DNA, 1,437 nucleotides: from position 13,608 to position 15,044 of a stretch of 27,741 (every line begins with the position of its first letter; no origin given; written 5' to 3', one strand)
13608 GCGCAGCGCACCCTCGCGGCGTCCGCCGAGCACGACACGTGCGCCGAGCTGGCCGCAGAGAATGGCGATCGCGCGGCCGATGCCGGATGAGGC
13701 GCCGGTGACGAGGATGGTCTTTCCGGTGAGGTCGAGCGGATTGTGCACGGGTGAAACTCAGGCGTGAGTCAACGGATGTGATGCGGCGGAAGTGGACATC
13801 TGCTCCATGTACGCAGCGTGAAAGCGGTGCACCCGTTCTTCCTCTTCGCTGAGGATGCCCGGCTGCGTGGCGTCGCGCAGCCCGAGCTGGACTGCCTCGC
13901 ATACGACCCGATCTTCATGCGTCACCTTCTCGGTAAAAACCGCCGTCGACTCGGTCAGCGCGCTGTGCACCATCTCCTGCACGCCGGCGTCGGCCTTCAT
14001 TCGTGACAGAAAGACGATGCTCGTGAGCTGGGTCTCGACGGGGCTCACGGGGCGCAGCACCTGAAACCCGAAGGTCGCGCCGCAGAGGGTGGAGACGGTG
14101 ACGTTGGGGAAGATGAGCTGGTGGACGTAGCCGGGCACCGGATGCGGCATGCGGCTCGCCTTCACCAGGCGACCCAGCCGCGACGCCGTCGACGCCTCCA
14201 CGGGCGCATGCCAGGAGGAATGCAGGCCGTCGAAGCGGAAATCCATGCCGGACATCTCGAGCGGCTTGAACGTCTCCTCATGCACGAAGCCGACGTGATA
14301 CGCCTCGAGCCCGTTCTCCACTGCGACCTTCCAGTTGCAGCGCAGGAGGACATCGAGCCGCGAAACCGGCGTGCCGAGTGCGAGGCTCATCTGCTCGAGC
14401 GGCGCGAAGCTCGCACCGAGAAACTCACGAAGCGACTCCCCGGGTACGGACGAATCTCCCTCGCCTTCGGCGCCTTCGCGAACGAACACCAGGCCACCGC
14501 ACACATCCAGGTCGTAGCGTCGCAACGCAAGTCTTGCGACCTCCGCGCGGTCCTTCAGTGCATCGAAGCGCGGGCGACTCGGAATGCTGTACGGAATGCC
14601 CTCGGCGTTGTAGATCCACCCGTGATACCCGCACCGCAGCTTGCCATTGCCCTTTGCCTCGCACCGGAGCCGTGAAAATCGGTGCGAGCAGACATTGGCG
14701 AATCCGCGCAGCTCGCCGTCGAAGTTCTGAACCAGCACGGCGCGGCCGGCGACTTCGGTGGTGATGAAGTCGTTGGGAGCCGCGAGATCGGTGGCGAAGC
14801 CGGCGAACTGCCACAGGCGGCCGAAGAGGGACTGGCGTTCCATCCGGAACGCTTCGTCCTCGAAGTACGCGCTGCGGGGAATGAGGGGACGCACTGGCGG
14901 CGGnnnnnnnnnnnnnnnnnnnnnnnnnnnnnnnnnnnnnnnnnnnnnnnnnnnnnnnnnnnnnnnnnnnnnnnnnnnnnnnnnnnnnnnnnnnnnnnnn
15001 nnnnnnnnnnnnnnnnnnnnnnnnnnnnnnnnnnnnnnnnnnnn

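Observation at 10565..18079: Self-contained mini fatty-acid/polyketide line inside a polysaccharide locus, probably making a polyhydroxy-acyl amino sugar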

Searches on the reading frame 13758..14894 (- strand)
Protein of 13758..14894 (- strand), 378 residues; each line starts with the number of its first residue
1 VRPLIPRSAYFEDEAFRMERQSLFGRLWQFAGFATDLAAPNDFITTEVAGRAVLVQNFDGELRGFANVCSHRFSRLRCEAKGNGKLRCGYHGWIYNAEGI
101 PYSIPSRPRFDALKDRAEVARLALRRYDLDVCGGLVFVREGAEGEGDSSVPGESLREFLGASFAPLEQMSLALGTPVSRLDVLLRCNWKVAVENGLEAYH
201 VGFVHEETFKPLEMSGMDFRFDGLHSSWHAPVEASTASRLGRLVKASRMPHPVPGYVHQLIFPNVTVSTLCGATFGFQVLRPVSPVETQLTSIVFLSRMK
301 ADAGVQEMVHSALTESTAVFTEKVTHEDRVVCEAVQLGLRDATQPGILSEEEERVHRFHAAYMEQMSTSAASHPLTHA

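Call 3: search_protein_families(library=pfam, proteins=[window:13758-14894:-], max_evalue=0.01)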
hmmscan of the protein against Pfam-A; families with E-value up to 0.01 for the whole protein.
window:13758-14894:- (378 aa): 3 families
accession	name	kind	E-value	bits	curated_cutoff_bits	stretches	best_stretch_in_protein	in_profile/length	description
PF00848.25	Ring_hydroxyl_A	-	3.5e-25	89.6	24.9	1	181-367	11-207/208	Ring hydroxylating alpha subunit (catalytic domain)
PF00355.32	Rieske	-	2.8e-12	46.8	20.3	1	28-109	2-83/88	Rieske [2Fe-2S] domain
PF19112.6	VanA_C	-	4.5e-05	24.1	23.5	1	185-340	2-164/193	Vanillate O-demethylase oxygenase C-terminal domain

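Call 4: search_protein_families(library=ncbifam, proteins=[window:13758-14894:-], max_evalue=0.001)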
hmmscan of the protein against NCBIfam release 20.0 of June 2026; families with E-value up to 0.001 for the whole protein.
window:13758-14894:- (378 aa): 6 families
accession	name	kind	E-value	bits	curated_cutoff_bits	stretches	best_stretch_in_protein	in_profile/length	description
NF058607.1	GlBtMonoOxGbcA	equivalog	7e-26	90.6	670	1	5-212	33-229/420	glycine betaine monooxygenase oxygenase subunit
TIGR03228.1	anthran_1_2_A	equivalog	2.2e-18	66.2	671.9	1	5-206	16-214/438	anthranilate 1,2-dioxygenase large subunit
NF042946.1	3PPDioc_HcaE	equivalog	4.4e-15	55.6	830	1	9-212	20-221/450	3-phenylpropionate/cinnamic acid dioxygenase subunit alpha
TIGR03229.1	benzo_1_2_benA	equivalog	4.8e-15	55.4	780.95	1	6-99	17-112/433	benzoate 1,2-dioxygenase large subunit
NF041684.1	ant_diox_AndAc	equivalog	1e-14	54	750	1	7-205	25-222/418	anthranilate 1,2-dioxygenase large subunit AndAc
NF052579.1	BetMthstMoxSdmAMthl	equivalog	1.7e-05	23.9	600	1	54-146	44-132/351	4beta-methylsterol monooxygenase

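Call 13: find_homologous_proteins(query=window:13758-14894:-, max_evalue=1e-10)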
Query window:13758-14894:- (378 aa): 264 proteins with E <= 1e-10 among 6256 candidates; the best 120 are listed.
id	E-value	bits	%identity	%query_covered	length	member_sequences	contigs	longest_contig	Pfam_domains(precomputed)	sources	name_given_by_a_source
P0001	4.6e-255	864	100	100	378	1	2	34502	PF00355.33,PF00848.26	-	-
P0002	9.0e-152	524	64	96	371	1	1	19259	PF00355.33,PF00848.26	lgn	-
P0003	3.1e-143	496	61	98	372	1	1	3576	PF00355.33,PF00848.26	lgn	-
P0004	3.5e-140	486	61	97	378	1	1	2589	PF00355.33,PF00848.26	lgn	-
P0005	1.1e-139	484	60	97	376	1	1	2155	PF00355.33,PF00848.26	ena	-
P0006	5.8e-137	475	57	100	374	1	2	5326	PF00355.33,PF00848.26,PF19112.7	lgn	-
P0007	1.9e-135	470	58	99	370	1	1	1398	PF00355.33,PF00848.26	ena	-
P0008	2.2e-132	460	57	100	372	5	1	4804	PF00355.33,PF00848.26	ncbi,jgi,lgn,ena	ncbi:MAG TPA: aromatic ring-hydroxylating dioxygenase subunit alpha [Longimicrobium sp.]|jgi:phenylp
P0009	2.8e-132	460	57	97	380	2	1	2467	PF00355.33,PF00848.26,PF19112.7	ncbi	-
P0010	3.7e-130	453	57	98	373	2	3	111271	PF00355.33,PF00848.26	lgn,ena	-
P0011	6.8e-129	448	56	96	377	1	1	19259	PF00355.33,PF00848.26,PF19112.7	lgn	-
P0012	6.5e-128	445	56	98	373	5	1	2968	PF00355.33,PF00848.26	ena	-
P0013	1.9e-127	444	56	99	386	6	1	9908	PF00355.33,PF00848.26,PF19112.7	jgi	jgi:phenylpropionate dioxygenase-like ring-hydroxylating dioxygenase large terminal subunit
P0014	1.6e-126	441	55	96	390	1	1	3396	PF00355.33,PF00848.26,PF19112.7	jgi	jgi:phenylpropionate dioxygenase-like ring-hydroxylating dioxygenase large terminal subunit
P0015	2.1e-124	434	55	97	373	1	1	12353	PF00355.33,PF00848.26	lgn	-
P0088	1.2e-57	214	35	97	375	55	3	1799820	PF00355.33,PF00848.26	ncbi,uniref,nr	ncbi:Rieske 2Fe-2S domain-containing protein [Azospirillum formosense]|uniref:Rieske 2Fe-2S domain-c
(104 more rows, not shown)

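Call 14: find_encoding_contigs(protein=P0002, flank=10000, max_places=2)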
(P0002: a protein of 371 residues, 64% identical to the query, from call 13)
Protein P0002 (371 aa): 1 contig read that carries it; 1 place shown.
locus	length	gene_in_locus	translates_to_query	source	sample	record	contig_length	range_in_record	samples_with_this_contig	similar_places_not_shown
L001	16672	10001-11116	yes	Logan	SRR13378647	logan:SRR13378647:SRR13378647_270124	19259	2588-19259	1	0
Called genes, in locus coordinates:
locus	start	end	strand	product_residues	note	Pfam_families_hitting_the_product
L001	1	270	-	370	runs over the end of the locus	PF01075:Glyco_transf_9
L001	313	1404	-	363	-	PF02706:Wzz (weak), PF13807:GNVR (weak)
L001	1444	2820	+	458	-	-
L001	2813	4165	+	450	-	-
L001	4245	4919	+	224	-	PF13489:Methyltransf_23, PF08241:Methyltransf_11, PF08242:Methyltransf_12 (weak), PF13649:Methyltransf_25 (weak)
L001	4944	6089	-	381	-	PF01041:DegT_DnrJ_EryC1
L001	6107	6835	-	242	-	PF02397:Bac_transf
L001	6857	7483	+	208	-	PF09339:HTH_IclR (weak), PF12802:MarR_2 (faint), PF13412:HTH_24, PF08484:Methyltransf_14 (weak), PF22674:C2185-like_N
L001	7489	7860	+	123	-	PF01648:ACPS, PF17837:4PPT_N (faint)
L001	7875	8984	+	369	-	PF08545:ACP_syn_III, PF08541:ACP_syn_III_C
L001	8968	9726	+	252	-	PF00106:adh_short, PF08659:KR, PF13561:adh_short_C2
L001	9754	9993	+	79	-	PF00550:PP-binding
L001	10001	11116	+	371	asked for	PF00355:Rieske, PF00848:Ring_hydroxyl_A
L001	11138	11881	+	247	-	PF00106:adh_short, PF08659:KR, PF13561:adh_short_C2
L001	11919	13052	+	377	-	PF00355:Rieske, PF00848:Ring_hydroxyl_A, PF19112:VanA_C (weak)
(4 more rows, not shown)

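Call 15: find_encoding_contigs(protein=P0010, flank=10000, max_places=2)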
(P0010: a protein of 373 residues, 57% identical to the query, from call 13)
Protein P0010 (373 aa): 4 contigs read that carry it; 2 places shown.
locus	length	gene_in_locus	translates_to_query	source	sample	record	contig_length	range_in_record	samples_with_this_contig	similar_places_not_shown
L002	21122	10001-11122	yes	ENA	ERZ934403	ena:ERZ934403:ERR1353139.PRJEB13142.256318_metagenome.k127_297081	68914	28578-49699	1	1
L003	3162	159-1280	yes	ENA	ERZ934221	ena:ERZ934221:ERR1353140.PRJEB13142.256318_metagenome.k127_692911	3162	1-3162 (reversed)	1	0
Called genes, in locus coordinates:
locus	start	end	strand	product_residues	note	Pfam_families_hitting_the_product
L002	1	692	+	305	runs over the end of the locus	PF01370:Epimerase, PF02719:Polysacc_synt_2 (faint), PF04321:RmlD_sub_bind (weak), PF16363:GDP_Man_Dehyd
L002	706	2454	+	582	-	PF02776:TPP_enzyme_N, PF00205:TPP_enzyme_M, PF02775:TPP_enzyme_C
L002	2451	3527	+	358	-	PF00535:Glycos_transf_2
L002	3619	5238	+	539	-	-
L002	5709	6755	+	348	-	PF00535:Glycos_transf_2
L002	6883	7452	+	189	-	PF09339:HTH_IclR (weak), PF13412:HTH_24, PF13601:HTH_34 (faint), PF08484:Methyltransf_14, PF22674:C2185-like_N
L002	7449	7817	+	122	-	PF01648:ACPS, PF17837:4PPT_N (faint)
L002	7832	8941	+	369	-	PF08545:ACP_syn_III, PF08541:ACP_syn_III_C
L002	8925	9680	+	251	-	PF00106:adh_short, PF01370:Epimerase (weak), PF08659:KR, PF13561:adh_short_C2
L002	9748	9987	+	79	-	PF00550:PP-binding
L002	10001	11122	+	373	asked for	PF00355:Rieske, PF00848:Ring_hydroxyl_A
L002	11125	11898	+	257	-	PF00106:adh_short, PF08659:KR, PF13561:adh_short_C2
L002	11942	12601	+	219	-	PF17836:PglD_N, PF00132:Hexapep (faint), PF25087:GMPPB_C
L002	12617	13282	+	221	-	PF17836:PglD_N (weak), PF00132:Hexapep (faint)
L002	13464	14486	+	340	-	PF00195:Chal_sti_synt_N, PF08545:ACP_syn_III, PF08541:ACP_syn_III_C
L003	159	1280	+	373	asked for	PF00355:Rieske, PF00848:Ring_hydroxyl_A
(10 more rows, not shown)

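Call 16: find_encoding_contigs(protein=P0088, flank=10000, max_places=2)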
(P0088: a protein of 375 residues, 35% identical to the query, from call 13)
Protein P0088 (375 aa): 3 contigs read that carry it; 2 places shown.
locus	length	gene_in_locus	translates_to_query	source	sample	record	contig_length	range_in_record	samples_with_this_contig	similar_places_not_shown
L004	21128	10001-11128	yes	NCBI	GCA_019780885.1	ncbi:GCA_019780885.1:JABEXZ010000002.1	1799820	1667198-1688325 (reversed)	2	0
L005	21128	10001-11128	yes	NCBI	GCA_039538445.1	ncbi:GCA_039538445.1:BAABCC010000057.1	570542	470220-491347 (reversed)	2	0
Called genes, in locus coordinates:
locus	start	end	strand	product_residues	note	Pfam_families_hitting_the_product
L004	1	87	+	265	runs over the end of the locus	PF00005:ABC_tran, PF13304:AAA_21 (weak)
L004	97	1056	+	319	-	PF02470:MlaD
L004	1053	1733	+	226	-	PF03886:ABC_trans_aux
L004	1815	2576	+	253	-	PF22308:DUF6969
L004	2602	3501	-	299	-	PF00140:Sigma70_r1_2 (weak), PF04542:Sigma70_r2, PF04545:Sigma70_r4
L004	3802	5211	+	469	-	PF01654:Cyt_bd_oxida_I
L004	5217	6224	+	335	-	PF02322:Cyt_bd_oxida_II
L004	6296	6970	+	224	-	-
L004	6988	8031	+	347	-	-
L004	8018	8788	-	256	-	PF00106:adh_short, PF08659:KR, PF13561:adh_short_C2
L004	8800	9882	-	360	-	PF08545:ACP_syn_III, PF08541:ACP_syn_III_C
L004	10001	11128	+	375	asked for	PF00355:Rieske, PF00848:Ring_hydroxyl_A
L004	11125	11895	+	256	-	PF00106:adh_short, PF08659:KR, PF13561:adh_short_C2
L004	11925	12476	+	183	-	PF13302:Acetyltransf_3, PF13523:Acetyltransf_8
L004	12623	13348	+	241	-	PF00483:NTP_transferase, PF12804:NTP_transf_3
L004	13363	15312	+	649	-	PF00515:TPR_1 (faint), PF07719:TPR_2 (faint), PF12895:ANAPC3 (faint), PF13174:TPR_6 (faint), PF13176:TPR_7 (faint), PF13432:TPR_16 (weak), PF14559:TPR_19, PF13432:TPR_16 (weak), +8 more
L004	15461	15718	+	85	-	PF06906:DUF1272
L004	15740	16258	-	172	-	PF00583:Acetyltransf_1, PF13508:Acetyltransf_7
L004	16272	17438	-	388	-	PF03562:MltA, PF06725:3D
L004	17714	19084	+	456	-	PF13649:Methyltransf_25 (faint), PF22458:RsmF-B_ferredox, PF01209:Ubie_methyltran (weak), PF01189:Methyltr_RsmB-F, PF13847:Methyltransf_31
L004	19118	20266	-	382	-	-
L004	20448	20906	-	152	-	-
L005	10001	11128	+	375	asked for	PF00355:Rieske, PF00848:Ring_hydroxyl_A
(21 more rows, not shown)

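Call 17: search_solved_structures(query=window:13758-14894:-, max_evalue=0.00001)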
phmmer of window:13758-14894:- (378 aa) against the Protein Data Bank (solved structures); distinct sequences matched with E-value up to 0.00001: 39.
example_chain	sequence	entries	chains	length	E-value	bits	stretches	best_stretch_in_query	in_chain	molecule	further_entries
9o71_A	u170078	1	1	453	1.1e-23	87.4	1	5-208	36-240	Phenylpropionate dioxygenase-like ring-hydroxylating dioxygenase large terminal subunit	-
2gbw_A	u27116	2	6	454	1.7e-23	86.7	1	7-210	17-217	Biphenyl 2,3-Dioxygenase Alpha Subunit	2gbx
7yls_B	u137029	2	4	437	1.7e-23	86.7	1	5-208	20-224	Rieske (2Fe-2S) domain protein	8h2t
2ckf_A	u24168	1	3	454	3.6e-23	85.6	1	7-207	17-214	RING-HYDROXYLATING DIOXYGENASE ALPHA SUBUNIT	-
3n0q_A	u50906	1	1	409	4.6e-19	72.1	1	7-206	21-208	Putative aromatic-ring hydroxylating dioxygenase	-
6y9c_A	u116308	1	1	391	2.1e-18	70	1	5-207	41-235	Carnitine monooxygenase oxygenase subunit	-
6y8j_A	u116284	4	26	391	2.9e-18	69.5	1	5-207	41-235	Carnitine monooxygenase oxygenase subunit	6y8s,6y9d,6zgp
8k0a_A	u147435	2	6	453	1.9e-17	66.8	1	9-212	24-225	3-phenylpropionate/cinnamic acid dioxygenase subunit alpha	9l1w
9vdb_A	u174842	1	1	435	3.2e-17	66.1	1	5-216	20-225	Ring hydroxylating dioxygenase, alpha subunit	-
2hmj_A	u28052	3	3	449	5.7e-17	65.2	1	11-210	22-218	Naphthalene 1,2-dioxygenase alpha subunit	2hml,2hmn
4hjl_A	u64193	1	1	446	5.8e-17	65.2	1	11-210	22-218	Naphthalene 1,2-dioxygenase subunit alpha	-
1eg9_A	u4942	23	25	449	5.8e-17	65.2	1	11-210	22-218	PROTEIN (NAPHTHALENE 1,2-DIOXYGENASE ALPHA SUBUNIT) | NAPHTHALENE 1,2-DIOXYGENASE | NAPHTHALENE 1,2-DIOXYGENASE ALPHA SUBUNIT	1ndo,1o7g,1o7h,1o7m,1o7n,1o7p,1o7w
3vca_A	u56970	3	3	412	4.8e-16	62.2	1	9-207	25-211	Ring-hydroxylating dioxygenase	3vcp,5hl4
2bmo_A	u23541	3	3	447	5.4e-16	62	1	12-209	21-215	OXYGENASE-ALPHA NBDO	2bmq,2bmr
4qup_A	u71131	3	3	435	6e-16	61.9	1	9-207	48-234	Monoxygenase; demethylase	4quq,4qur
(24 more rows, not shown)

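Call 21: find_related_loci(query=A1, collection=genome_contigs, flank=10000)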
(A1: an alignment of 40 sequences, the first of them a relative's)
Query A1 (378 aa) in genome_contigs; peptide patterns used: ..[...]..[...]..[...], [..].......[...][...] (x = any residue, [..] = any of these).
599 stretches matched a pattern (row limit reached: there are more); 585 encode a relative of the query (tblastn E <= 1e-3); the best 80 are kept; 80 distinct loci.
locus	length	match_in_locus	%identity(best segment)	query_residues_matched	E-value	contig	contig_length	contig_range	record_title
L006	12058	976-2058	46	1-369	6e-108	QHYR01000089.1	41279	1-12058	MAG: Acidobacteria bacterium isolate gp2 AA83 14_0927_12_40cm_scaffold_2323_curated, whole genome shotgun sequence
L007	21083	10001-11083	43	1-369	9e-90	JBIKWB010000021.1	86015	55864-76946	MAG: Opitutaceae bacterium isolate ME2015-09-01_3300035663_group6_bin66 Rohwer_bin2655_scaffold_116_c1, whole genome sho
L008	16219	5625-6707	42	1-371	5e-89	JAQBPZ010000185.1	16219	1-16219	MAG: Gemmatimonadetes bacterium isolate RYN_360 scaffold_1507179, whole genome shotgun sequence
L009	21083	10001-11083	40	1-370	1e-88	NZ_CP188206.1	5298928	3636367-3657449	Flavobacterium sp. 2 chromosome, complete genome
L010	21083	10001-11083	38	1-370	6e-88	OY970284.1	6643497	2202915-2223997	MAG: Thermoanaerobaculia bacterium isolate MFD05513.bin.1.42 genome assembly, chromosome: 1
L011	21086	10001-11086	41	1-370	1e-87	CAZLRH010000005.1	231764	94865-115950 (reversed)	MAG TPA_asm: uncultured Opitutales bacterium isolate binchicken_co54_398 genome assembly, contig: NODE_22_length_231764_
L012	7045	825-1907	41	1-370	1e-87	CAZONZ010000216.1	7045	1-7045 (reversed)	MAG TPA_asm: uncultured bacterium isolate SRP128890_co1_79 genome assembly, contig: NODE_14693_length_7045_cov_13.815880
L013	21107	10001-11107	39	1-375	9e-87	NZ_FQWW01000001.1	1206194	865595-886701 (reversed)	Flavobacterium sp. CF108, whole genome shotgun sequence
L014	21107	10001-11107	39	1-375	1e-85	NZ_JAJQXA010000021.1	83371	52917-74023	Flavobacterium soyae strain SCIV07 NODE_21_length_83371_cov_17.033216, whole genome shotgun sequence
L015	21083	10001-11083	38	1-370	3e-85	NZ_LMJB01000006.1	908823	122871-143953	Flavobacterium sp. Root901 contig_3, whole genome shotgun sequence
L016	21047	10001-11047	37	1-359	3e-84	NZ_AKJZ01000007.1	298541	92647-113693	Flavobacterium sp. CF136 PMI10_contig16.16, whole genome shotgun sequence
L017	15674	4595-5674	37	1-370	6e-84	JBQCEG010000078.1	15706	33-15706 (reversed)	MAG: Ginsengibacter sp. isolate bin114 k127_5896588, whole genome shotgun sequence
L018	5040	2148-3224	40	1-366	5e-83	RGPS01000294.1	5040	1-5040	MAG: Terriglobia bacterium isolate WB8_3_068 contig_100_293, whole genome shotgun sequence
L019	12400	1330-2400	36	1-366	3e-82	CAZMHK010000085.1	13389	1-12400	MAG TPA_asm: uncultured Flavobacterium sp. isolate SRP124364_co1_2 genome assembly, contig: NODE_5000_length_13389_cov_1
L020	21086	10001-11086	36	1-370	5e-82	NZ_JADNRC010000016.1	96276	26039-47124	Flavobacterium sp. ALJ2 Contig_16, whole genome shotgun sequence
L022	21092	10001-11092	39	1-368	8e-80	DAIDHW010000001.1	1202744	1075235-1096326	MAG TPA_asm: Leptolyngbyaceae cyanobacterium clean351 NODE_1_length_1202744_cov_45.458868, whole genome shotgun sequence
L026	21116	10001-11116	36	1-362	1e-77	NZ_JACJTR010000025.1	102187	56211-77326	Nostoc sp. FACHB-892 contig25, whole genome shotgun sequence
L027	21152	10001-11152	37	3-369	5e-76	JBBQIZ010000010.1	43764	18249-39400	MAG: Chthoniobacterales bacterium isolate Co_metawrap_778 Cmw_778_k141_23685016_length_43764_cov_17.5875, whole genome s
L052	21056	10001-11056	33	5-367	1e-59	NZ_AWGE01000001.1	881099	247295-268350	Asticcacaulis sp. AC466 contig00001, whole genome shotgun sequence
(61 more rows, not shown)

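Call 37: search_protein_families(library=pfam, proteins=[L027:8811-9998:+, L027:4824-6980:+, L027:8134-8799:+, L052:11849-12685:+, L004:11925-12476:+, L052:12672-12908:+, L052:12912-13991:+, L052:3156-4205:+, L052:15662-16807:+, L013:12812-13780:+], max_evalue=0.001)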
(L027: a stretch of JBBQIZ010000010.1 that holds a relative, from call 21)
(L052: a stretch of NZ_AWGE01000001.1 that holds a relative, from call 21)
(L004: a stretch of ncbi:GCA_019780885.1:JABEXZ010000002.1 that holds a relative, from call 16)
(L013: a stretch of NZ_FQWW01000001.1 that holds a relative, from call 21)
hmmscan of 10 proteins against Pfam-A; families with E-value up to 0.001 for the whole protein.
L027:8811-9998:+ (395 aa): 1 family
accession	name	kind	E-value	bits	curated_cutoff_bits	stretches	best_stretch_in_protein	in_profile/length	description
PF05050.19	Methyltransf_21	-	3.2e-11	44.1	22.7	1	221-369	1-166/173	Methyltransferase FkbM domain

L027:4824-6980:+ (718 aa): 31 families (the best 25 are shown)
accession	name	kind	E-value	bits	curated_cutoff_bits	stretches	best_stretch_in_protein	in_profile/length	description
PF00515.34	TPR_1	-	1.3e-45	151.9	27.8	3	238-270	1-33/34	Tetratricopeptide repeat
PF13844.12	Glyco_transf_41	-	3.4e-45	154.8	25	2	350-494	72-218/543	Glycosyl transferase family 41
PF07719.23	TPR_2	-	1.5e-42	140.6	27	5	238-270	1-33/34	Tetratricopeptide repeat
PF13431.12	TPR_17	-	3.8e-42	139.5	24.4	1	228-258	3-33/34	Tetratricopeptide repeat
PF13414.12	TPR_11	-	7.6e-40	134.8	26.8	3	116-148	8-40/42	TPR repeat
PF13181.12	TPR_8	-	4.2e-33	111.1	25.7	0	70-100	3-33/34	Tetratricopeptide repeat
PF13432.12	TPR_16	-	6.1e-31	106.9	32.7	3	107-169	2-64/65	Tetratricopeptide repeat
PF13428.12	TPR_14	-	9.1e-31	103.6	23.5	2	71-110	4-43/44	Tetratricopeptide repeat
PF13424.12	TPR_12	-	4.5e-30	104.1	30.1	6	237-301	2-74/77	Tetratricopeptide repeat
PF14559.12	TPR_19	-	5.2e-29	100.8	25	4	149-213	4-67/68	Tetratricopeptide repeat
PF13176.12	TPR_7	-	1.5e-24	84.4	27.9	0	71-99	2-30/36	Tetratricopeptide repeat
PF13374.12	TPR_10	-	7.9e-21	73.8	27.5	1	238-264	2-28/42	Tetratricopeptide repeat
PF23914.1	TPR_CcmH_CycH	-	8e-19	68.5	42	2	9-103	25-122/158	Cytochrome c-type biogenesis protein H TPR domain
PF13174.12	TPR_6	-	1.6e-18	66.5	26.3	0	243-270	5-32/33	Tetratricopeptide repeat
PF12895.13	ANAPC3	-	6.9e-14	52.3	27.2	0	25-92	14-80/82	Anaphase-promoting complex, cyclosome, subunit 3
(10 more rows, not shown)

L027:8134-8799:+ (221 aa): 2 families
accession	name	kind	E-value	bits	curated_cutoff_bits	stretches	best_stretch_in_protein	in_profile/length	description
PF00132.30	Hexapep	-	1.6e-10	40.6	27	0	95-121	8-34/36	Bacterial transferase hexapeptide (six repeats)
PF25084.1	LbH_EIF2B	-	0.00029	21.3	54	0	104-149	7-51/105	EIF2B subunit epsilon LbH domain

L052:11849-12685:+ (278 aa): 5 families
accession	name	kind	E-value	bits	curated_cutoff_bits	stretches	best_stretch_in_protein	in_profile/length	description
PF00561.26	Abhydrolase_1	-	3.2e-26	92.9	25.8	1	37-262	2-245/245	alpha/beta hydrolase fold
PF12697.13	Abhydrolase_6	-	1.4e-24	88.4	26.3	1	38-267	1-216/217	Alpha/beta hydrolase family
PF12146.15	Hydrolase_4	-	5.5e-12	45.9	27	1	38-260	7-237/239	Serine aminopeptidase, S33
PF03096.20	Ndr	-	0.00027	20.2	23.3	1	64-135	58-133/283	Ndr family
PF00756.26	Esterase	-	0.00054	20.2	22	1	89-135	104-149/251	Putative esterase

L004:11925-12476:+ (183 aa): 2 families
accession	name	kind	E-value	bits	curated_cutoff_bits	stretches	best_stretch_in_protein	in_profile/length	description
PF13302.13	Acetyltransf_3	-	9.5e-10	39.7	25.4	1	3-130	3-131/138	Acetyltransferase (GNAT) domain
PF13523.12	Acetyltransf_8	-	1.8e-08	34.5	27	1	9-91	3-79/145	Acetyltransferase (GNAT) domain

L052:12672-12908:+ (78 aa): 1 family
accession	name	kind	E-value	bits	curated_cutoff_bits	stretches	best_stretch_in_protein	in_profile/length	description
PF00550.31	PP-binding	-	2.9e-06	27.9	20.8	1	10-75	2-66/67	Phosphopantetheine attachment site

L052:12912-13991:+ (359 aa): 2 families
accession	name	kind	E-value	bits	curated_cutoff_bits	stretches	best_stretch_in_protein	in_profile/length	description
PF00501.34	AMP-binding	-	4.7e-16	59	29.9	1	58-221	155-331/384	AMP-binding enzyme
PF13193.12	AMP-binding_C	-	2.3e-08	35.3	24.5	1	281-354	2-76/76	AMP-binding enzyme C-terminal domain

L052:3156-4205:+ (349 aa): 2 families
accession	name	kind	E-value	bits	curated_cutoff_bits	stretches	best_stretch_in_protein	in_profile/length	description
PF03102.20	NeuB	-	5.4e-86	288.4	22.1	1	38-276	1-239/241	NeuB family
PF08666.17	SAF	-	7.7e-12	46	21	1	291-348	1-62/63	SAF domain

L052:15662-16807:+ (381 aa): 0 families

L013:12812-13780:+ (322 aa): 3 families
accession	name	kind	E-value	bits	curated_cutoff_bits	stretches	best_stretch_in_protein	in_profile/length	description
PF00535.33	Glycos_transf_2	-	3e-18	66.8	23.3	1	21-157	1-131/168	Glycosyl transferase family 2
PF10111.15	Glyco_tranf_2_2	-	7.6e-06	26.1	27.3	1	22-131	3-112/276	Glycosyltransferase like family 2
PF13641.12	Glyco_tranf_2_3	-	5.9e-05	23.6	27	1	18-132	2-113/230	Glycosyltransferase like family 2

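Call 58: search_protein_families(library=pfam, proteins=[L026:4363-9900:+, L026:11247-12623:+, L022:11092-13746:-], max_evalue=0.00001)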
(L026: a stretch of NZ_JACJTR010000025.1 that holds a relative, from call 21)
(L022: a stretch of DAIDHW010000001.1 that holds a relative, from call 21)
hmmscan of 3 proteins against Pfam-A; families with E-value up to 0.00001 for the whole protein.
L026:4363-9900:+ (1845 aa): 5 families
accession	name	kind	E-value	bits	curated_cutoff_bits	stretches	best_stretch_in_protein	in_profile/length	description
PF00109.32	ketoacyl-synt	-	5e-64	216.8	20.8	1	53-332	2-252/252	Beta-ketoacyl synthase, N-terminal domain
PF02801.28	Ketoacyl-synt_C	-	4e-40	137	20.8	1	340-457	1-118/119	Beta-ketoacyl synthase, C-terminal domain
PF00698.26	Acyl_transf_1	-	1.9e-33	116.7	32.7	1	628-948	3-307/319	Acyl transferase domain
PF00550.31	PP-binding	-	1.6e-16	60.7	20.8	2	1360-1427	3-67/67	Phosphopantetheine attachment site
PF16197.11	KAsynt_C_assoc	-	2e-11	44.7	33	1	460-572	1-104/111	Ketoacyl-synthetase C-terminal extension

L026:11247-12623:+ (458 aa): 2 families
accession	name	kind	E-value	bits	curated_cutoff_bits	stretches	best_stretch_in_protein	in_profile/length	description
PF16911.10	PapA_C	-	3.4e-23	82.6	30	1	231-414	5-197/203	Phthiocerol/phthiodiolone dimycocerosyl transferase C-terminus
PF00668.25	Condensation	-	1.9e-12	47.1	30.6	1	28-172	18-169/456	Condensation domain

L022:11092-13746:- (884 aa): 2 families
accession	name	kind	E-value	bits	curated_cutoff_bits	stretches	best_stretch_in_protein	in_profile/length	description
PF11897.13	DUF3417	-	1.5e-33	115.9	25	1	13-129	1-109/109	Protein of unknown function (DUF3417)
PF00343.26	Phosphorylase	-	2.8e-29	102.4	27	2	278-642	218-579/713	Carbohydrate phosphorylase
